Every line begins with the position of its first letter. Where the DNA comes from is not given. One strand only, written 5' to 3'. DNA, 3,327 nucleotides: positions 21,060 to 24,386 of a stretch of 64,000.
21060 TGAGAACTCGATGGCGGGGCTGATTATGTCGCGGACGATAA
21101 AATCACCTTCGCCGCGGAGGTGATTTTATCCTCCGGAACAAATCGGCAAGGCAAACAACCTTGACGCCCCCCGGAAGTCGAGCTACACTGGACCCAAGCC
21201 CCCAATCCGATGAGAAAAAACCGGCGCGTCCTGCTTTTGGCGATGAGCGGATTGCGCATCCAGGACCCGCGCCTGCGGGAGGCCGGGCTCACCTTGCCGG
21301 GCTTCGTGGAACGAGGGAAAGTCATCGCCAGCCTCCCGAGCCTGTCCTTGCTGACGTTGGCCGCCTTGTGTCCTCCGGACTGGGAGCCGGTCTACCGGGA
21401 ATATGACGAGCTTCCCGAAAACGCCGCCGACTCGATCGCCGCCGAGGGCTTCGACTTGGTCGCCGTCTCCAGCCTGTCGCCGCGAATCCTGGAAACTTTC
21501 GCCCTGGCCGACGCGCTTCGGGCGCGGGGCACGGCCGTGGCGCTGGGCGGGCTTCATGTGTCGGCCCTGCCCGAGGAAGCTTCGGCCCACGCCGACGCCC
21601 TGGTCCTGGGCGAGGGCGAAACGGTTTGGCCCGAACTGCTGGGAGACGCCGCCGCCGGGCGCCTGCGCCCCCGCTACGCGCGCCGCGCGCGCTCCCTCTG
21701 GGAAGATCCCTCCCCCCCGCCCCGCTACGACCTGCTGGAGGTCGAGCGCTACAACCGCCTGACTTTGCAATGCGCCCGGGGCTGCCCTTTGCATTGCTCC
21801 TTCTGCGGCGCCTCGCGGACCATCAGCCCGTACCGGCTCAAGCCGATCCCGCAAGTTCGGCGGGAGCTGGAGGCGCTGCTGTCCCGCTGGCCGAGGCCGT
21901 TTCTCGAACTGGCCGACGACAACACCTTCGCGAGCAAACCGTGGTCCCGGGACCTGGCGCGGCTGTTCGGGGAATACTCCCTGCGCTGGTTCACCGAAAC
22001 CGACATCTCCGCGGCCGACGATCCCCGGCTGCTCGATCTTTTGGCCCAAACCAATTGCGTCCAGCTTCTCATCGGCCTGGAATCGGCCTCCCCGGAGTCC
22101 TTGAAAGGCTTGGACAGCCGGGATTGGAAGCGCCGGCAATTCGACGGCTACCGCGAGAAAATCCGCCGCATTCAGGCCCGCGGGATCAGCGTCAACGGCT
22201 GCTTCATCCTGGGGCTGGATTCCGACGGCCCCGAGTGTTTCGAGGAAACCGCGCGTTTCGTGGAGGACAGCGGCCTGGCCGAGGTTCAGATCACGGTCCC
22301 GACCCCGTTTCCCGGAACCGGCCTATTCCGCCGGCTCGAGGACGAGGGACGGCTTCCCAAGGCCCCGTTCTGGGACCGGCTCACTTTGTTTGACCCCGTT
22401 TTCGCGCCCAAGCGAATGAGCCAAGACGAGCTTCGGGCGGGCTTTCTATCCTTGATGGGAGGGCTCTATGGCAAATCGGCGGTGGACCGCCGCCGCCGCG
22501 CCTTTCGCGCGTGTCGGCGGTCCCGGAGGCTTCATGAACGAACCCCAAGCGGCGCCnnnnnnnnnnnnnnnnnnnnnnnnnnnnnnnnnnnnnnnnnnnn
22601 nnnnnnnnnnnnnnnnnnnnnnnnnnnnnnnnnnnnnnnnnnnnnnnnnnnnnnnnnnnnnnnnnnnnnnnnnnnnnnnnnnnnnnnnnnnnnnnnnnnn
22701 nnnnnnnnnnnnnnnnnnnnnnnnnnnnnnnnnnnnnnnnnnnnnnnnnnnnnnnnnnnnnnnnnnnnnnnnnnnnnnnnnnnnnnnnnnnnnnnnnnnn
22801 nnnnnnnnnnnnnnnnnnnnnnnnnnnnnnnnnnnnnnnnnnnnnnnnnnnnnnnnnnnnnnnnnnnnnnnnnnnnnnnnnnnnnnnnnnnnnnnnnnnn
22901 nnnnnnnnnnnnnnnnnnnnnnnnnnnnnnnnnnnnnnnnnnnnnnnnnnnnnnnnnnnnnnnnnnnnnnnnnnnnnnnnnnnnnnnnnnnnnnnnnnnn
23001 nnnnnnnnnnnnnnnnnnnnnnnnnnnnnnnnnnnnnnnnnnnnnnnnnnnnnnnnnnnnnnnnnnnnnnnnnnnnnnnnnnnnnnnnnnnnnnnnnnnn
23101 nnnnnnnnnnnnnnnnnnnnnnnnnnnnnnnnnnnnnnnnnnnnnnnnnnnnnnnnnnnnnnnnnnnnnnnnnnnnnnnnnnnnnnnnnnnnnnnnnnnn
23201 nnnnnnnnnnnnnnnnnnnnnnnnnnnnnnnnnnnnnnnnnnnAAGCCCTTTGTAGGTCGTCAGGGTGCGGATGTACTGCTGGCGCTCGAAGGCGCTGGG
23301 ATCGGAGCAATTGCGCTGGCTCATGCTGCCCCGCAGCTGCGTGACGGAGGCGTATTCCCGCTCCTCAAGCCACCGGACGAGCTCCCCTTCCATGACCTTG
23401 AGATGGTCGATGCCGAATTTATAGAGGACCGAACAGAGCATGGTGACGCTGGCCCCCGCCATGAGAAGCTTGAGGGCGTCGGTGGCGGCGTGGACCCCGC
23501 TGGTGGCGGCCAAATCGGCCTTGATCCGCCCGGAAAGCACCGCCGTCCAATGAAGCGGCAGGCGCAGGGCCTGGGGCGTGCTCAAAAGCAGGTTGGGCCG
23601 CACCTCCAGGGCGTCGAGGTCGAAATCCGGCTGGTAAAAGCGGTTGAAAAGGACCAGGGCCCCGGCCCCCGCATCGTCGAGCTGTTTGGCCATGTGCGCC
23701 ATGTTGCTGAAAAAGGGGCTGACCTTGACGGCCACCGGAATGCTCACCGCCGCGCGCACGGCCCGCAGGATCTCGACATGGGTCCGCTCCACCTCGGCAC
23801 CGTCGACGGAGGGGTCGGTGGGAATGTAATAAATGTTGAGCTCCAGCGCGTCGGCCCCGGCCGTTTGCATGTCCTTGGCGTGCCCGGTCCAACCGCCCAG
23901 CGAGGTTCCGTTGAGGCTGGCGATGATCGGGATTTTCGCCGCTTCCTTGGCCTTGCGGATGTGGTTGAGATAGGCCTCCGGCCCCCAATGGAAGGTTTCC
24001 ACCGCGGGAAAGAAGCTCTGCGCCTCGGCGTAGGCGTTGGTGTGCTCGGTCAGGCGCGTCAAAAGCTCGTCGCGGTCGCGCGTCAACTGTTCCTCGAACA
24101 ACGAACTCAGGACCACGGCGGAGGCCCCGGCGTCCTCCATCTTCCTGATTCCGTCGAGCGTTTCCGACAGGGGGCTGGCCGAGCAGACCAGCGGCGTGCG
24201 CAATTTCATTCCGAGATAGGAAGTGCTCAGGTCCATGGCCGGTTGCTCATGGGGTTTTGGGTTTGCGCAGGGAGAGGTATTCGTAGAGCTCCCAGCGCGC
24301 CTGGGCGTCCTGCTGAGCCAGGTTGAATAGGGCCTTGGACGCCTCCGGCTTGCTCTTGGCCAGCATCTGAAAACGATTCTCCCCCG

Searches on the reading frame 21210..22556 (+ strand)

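Call 20: search_protein_families(library=pfam, proteins=[window:21210-22556:+], max_evalue=0.00001)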
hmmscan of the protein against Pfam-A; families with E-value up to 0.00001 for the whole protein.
window:21210-22556:+ (449 aa): 2 families
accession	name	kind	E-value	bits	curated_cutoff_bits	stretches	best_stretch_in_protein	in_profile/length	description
PF04055.27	Radical_SAM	-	1.3e-14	55.2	29.5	1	189-351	4-166/166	Radical SAM superfamily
PF02310.24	B12-binding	-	4.5e-11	43.1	32.1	1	42-143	12-120/121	B12 binding domain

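Call 21: search_protein_families(library=ncbifam, proteins=[window:21210-22556:+], max_evalue=0.001)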
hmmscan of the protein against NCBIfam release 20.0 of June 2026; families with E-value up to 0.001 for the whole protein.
window:21210-22556:+ (449 aa): 14 families
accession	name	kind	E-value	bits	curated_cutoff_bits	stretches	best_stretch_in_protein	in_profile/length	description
TIGR03471.1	HpnJ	equivalog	1.9e-21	76.5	577.6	1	184-382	198-393/472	hopanoid biosynthesis associated radical SAM protein HpnJ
TIGR04479.1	bcpD_PhpK_rSAM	subfamily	3.3e-19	68.6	600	1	183-354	241-409/504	PhpK family radical SAM P-methyltransferase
TIGR02026.1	BchE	equivalog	3e-18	65.9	481.35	1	186-426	197-434/497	magnesium-protoporphyrin IX monomethyl ester anaerobic oxidative cyclase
NF050148.1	rSAM_ApyD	equivalog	4.8e-14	51.7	750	1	169-377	183-394/645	RiPP biosynthesis radical SAM protein ApyD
TIGR04013.1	B12_SAM_MJ_1487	hypoth_equivalog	2.1e-13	49.9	251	1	68-218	30-187/382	TIGR04013 family B12-binding domain/radical SAM domain-containing protein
NF038361.1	rSAM_Sden_1168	equivalog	1.6e-12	46.8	575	1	184-378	283-475/560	Sden_1168 family B12-binding radical SAM P-methyltransferase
TIGR04072.2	rSAM_ladder_B12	equivalog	3.6e-11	42.3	360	1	99-335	89-330/443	lipid biosynthesis B12-binding/radical SAM protein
NF033070.1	rSAM_AprD4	equivalog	4.8e-10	38.9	500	1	257-432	273-446/456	AprD4 family radical SAM diol-dehydratase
TIGR04295.1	B12_rSAM_oligo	hypoth_equivalog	7.3e-10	38.1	400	1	186-303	203-314/422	TIGR04295 family B12-binding domain-containing radical SAM protein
TIGR04014.1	B12_SAM_MJ_0865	equivalog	9.3e-09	34.6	360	1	271-374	257-356/434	methyl-coenzyme M reductase glutamine C-methyltransferase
TIGR03975.1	rSAM_ocin_1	subfamily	3e-06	26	281.85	1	182-301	260-381/606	RiPP maturation radical SAM C-methyltransferase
NF033712.0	B12_rSAM_KedN5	subfamily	5e-05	21.7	700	0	180-199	192-211/624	KedN5 family methylcobalamin-dependent radical SAM C-methyltransferase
TIGR04367.1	HpnR_B12_rSAM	equivalog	5.4e-05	21.9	650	0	186-374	189-371/490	hopanoid C-3 methylase HpnR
TIGR01125.1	TIGR01125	equivalog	6.4e-05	22.2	356.95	1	186-361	140-323/432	30S ribosomal protein S12 methylthiotransferase RimO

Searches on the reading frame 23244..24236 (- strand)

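Call 20: search_protein_families(library=pfam, proteins=[window:23244-24236:-], max_evalue=0.00001)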
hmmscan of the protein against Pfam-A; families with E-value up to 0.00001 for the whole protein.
window:23244-24236:- (331 aa): 1 family
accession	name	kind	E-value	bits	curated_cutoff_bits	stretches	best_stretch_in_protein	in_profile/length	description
PF01180.27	DHO_dh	-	8.9e-12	45.2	27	1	87-287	77-288/291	Dihydroorotate dehydrogenase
